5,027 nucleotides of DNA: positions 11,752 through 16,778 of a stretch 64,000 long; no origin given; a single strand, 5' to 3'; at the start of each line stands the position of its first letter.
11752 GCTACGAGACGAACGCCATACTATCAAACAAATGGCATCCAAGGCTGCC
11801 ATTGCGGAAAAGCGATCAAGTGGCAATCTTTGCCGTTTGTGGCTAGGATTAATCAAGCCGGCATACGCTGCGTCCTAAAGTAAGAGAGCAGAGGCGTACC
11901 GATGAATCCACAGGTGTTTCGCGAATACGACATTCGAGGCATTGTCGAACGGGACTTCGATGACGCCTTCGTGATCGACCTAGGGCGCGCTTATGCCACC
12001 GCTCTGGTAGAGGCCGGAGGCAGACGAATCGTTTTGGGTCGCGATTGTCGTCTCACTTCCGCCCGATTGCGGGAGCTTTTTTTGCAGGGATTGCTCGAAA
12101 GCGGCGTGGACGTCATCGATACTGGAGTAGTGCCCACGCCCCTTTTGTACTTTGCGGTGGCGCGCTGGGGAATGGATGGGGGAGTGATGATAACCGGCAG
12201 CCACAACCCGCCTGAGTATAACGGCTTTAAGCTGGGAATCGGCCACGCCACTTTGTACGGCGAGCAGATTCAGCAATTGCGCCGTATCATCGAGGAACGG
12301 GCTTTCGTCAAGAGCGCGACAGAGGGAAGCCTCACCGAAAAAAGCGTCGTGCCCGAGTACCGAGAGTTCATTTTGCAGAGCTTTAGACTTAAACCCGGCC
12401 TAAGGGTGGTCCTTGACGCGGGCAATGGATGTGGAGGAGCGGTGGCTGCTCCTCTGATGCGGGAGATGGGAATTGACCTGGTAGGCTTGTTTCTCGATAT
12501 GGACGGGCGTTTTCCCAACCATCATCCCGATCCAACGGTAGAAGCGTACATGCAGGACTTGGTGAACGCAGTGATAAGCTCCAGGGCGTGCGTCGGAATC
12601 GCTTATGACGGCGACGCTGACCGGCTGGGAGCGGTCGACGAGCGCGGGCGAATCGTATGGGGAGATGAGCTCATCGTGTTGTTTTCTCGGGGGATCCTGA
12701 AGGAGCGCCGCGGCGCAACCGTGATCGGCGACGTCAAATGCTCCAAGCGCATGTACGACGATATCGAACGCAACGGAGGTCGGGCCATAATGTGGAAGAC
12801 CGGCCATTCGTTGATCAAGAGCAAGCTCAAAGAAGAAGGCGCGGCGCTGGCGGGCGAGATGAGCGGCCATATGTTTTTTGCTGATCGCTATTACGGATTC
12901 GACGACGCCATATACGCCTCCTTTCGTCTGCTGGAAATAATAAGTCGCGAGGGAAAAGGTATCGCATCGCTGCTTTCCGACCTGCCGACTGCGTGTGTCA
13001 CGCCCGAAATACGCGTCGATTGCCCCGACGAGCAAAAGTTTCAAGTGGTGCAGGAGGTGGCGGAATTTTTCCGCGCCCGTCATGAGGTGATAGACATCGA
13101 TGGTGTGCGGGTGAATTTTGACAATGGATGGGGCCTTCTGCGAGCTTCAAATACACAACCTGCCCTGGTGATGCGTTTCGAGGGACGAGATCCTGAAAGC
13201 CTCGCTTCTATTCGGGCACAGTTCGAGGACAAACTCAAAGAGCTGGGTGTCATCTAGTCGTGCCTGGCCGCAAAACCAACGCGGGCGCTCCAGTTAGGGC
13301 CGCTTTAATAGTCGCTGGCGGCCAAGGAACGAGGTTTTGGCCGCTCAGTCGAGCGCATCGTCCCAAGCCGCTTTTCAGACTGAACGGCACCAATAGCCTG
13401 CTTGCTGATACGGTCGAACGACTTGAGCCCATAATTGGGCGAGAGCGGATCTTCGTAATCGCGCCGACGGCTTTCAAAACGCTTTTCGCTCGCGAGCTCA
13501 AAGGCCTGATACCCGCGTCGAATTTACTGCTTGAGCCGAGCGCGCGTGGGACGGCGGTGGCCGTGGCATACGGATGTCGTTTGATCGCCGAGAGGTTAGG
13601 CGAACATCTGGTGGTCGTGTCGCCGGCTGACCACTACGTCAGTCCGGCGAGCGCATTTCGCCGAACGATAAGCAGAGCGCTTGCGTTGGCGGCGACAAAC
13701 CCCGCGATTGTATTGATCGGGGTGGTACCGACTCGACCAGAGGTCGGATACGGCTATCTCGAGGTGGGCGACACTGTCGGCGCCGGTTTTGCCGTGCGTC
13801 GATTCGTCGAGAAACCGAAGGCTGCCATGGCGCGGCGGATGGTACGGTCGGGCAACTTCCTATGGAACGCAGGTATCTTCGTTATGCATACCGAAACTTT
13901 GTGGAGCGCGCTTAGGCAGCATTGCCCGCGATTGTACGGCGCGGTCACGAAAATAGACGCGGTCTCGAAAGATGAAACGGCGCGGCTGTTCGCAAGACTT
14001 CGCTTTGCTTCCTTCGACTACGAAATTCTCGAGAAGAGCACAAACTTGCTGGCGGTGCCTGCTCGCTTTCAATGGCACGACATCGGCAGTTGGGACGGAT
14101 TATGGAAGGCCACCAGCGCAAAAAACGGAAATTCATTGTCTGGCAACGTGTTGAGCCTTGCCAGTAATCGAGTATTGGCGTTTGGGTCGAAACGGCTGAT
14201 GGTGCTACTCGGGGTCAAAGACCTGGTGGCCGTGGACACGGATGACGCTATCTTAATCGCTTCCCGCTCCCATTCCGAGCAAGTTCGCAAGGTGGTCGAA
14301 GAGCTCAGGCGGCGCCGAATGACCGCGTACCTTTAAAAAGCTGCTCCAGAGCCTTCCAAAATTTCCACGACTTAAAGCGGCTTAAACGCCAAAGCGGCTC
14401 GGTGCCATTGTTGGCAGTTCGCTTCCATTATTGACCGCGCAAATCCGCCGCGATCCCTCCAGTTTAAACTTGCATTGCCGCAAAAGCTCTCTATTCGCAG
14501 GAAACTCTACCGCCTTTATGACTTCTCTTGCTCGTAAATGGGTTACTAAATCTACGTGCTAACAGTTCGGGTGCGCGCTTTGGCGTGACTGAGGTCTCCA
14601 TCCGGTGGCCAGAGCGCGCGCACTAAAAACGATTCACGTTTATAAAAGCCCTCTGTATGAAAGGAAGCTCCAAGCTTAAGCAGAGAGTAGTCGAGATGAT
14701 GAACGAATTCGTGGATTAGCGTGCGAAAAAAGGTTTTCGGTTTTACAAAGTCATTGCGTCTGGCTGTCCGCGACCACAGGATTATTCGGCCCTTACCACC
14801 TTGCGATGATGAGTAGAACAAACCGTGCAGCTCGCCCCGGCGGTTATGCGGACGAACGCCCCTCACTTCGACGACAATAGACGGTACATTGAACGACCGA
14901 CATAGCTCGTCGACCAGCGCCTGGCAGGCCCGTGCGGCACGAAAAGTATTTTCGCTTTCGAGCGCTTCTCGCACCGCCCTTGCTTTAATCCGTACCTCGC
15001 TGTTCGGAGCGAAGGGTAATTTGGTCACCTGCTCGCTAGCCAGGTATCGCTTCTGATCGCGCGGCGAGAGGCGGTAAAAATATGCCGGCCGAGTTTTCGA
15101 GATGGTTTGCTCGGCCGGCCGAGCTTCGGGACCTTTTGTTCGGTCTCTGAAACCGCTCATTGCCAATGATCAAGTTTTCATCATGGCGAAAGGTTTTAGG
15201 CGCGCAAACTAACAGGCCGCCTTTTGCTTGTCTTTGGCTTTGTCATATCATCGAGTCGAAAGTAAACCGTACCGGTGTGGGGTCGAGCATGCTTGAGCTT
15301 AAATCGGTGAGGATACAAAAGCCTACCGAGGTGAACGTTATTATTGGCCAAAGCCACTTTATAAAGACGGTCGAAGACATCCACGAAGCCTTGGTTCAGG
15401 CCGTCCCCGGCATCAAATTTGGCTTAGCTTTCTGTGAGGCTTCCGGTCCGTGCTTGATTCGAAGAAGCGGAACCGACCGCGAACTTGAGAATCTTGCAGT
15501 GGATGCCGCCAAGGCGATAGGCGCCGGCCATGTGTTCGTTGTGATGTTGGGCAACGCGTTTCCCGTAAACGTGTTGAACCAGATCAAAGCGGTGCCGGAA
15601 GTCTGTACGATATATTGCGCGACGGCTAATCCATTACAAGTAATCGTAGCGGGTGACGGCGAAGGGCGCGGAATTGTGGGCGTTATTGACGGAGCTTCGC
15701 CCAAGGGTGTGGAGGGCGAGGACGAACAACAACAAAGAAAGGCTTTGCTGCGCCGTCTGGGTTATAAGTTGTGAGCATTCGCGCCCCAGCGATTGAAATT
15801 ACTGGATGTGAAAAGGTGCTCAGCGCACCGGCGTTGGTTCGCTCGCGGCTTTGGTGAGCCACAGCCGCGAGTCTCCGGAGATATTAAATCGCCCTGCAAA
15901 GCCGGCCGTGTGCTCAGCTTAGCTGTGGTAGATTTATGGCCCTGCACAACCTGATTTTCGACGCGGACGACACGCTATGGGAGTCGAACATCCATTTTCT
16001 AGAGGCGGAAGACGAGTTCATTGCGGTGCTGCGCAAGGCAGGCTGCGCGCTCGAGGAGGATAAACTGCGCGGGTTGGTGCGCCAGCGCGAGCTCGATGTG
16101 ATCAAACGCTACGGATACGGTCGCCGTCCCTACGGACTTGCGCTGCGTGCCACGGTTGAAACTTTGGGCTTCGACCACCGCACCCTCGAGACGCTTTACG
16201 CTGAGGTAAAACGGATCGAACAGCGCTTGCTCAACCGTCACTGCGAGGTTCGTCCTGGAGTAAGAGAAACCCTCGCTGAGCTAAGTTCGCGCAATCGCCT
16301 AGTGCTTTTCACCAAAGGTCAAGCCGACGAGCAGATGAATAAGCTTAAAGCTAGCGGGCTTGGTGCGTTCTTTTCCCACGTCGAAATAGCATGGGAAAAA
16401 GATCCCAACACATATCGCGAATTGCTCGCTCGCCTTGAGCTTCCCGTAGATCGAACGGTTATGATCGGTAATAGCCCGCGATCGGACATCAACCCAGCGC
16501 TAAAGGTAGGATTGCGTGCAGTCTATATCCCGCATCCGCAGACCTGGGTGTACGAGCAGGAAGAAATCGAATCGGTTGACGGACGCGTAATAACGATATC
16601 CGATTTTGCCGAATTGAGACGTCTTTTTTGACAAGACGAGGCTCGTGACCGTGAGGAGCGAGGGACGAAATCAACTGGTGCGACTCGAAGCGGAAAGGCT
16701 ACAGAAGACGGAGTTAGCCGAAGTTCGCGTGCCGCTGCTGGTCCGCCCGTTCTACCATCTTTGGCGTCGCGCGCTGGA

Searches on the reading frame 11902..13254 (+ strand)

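Call 49: search_protein_families(library=pfam, max_evalue=0.00001, proteins=[window:11902-13254:+])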
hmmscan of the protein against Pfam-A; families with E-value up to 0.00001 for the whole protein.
window:11902-13254:+ (451 aa): 4 families
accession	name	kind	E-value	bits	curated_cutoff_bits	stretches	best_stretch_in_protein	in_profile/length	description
PF02878.22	PGM_PMM_I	-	6.9e-36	123.4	22.5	1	4-135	2-136/138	Phosphoglucomutase/phosphomannomutase, alpha/beta/alpha domain I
PF02880.22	PGM_PMM_III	-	1.8e-24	86.5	20.7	1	253-362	1-112/115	Phosphoglucomutase/phosphomannomutase, alpha/beta/alpha domain III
PF02879.22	PGM_PMM_II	-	1.5e-22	80.5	29.3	1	152-249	2-103/103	Phosphoglucomutase/phosphomannomutase, alpha/beta/alpha domain II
PF00408.26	PGM_PMM_IV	-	2e-15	57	23.1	1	369-443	1-67/68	Phosphoglucomutase/phosphomannomutase, C-terminal domain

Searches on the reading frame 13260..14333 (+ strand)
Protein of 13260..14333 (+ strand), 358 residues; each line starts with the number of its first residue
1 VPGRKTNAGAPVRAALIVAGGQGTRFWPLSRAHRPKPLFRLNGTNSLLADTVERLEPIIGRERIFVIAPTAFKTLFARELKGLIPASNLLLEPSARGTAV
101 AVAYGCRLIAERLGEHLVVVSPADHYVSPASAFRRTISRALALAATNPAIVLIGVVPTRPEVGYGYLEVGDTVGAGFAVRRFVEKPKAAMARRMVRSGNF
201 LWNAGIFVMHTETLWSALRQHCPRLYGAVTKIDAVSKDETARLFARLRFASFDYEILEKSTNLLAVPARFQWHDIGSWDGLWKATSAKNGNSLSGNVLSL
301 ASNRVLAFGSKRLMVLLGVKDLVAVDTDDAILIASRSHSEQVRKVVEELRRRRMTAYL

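Call 49: search_protein_families(library=pfam, max_evalue=0.00001, proteins=[window:13260-14333:+])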
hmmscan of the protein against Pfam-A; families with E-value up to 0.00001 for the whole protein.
window:13260-14333:+ (358 aa): 3 families
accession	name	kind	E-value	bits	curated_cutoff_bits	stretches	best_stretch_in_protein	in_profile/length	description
PF00483.29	NTP_transferase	-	2.7e-37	129.1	21.2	1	15-286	2-240/245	Nucleotidyl transferase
PF22640.1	ManC_GMP_beta-helix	-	1.2e-11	44.8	27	1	295-349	1-55/55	MannoseP isomerase/GMP-like beta-helix domain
PF12804.13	NTP_transf_3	-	2.6e-07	31.4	27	1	15-141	1-112/160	MobA-like NTP transferase domain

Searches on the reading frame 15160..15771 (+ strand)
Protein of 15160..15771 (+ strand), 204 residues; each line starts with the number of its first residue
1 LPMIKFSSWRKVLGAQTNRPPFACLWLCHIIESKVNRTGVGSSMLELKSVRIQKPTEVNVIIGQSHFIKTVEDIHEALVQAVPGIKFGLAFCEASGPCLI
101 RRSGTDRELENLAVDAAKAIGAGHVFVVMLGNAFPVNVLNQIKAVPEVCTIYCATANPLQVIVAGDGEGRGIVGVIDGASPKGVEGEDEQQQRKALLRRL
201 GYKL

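Call 50: search_protein_families(library=pfam, max_evalue=0.00001, proteins=[window:15160-15771:+])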
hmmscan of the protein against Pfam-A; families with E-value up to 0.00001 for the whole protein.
window:15160-15771:+ (204 aa): 1 family
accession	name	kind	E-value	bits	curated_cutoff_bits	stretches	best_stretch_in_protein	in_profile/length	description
PF04008.19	Adenosine_kin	-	3.4e-76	254.7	25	1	50-203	1-154/154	Adenosine specific kinase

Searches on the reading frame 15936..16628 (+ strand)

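Call 50: search_protein_families(library=pfam, max_evalue=0.00001, proteins=[window:15936-16628:+])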
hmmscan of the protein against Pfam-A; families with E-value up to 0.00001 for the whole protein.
window:15936-16628:+ (231 aa): 4 families
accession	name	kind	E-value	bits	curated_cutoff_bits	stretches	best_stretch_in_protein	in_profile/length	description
PF00702.32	Hydrolase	-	1.5e-13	52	26.4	1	6-191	4-190/191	haloacid dehalogenase-like hydrolase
PF13419.12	HAD_2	-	2e-12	48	23.8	1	7-196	2-176/178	Haloacid dehalogenase-like hydrolase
PF13242.12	Hydrolase_like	-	5.5e-06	26.6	22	0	157-198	7-48/75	HAD-hyrolase-like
PF03031.24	NIF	-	8.6e-06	26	21.8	0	94-183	28-120/160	NLI interacting factor-like phosphatase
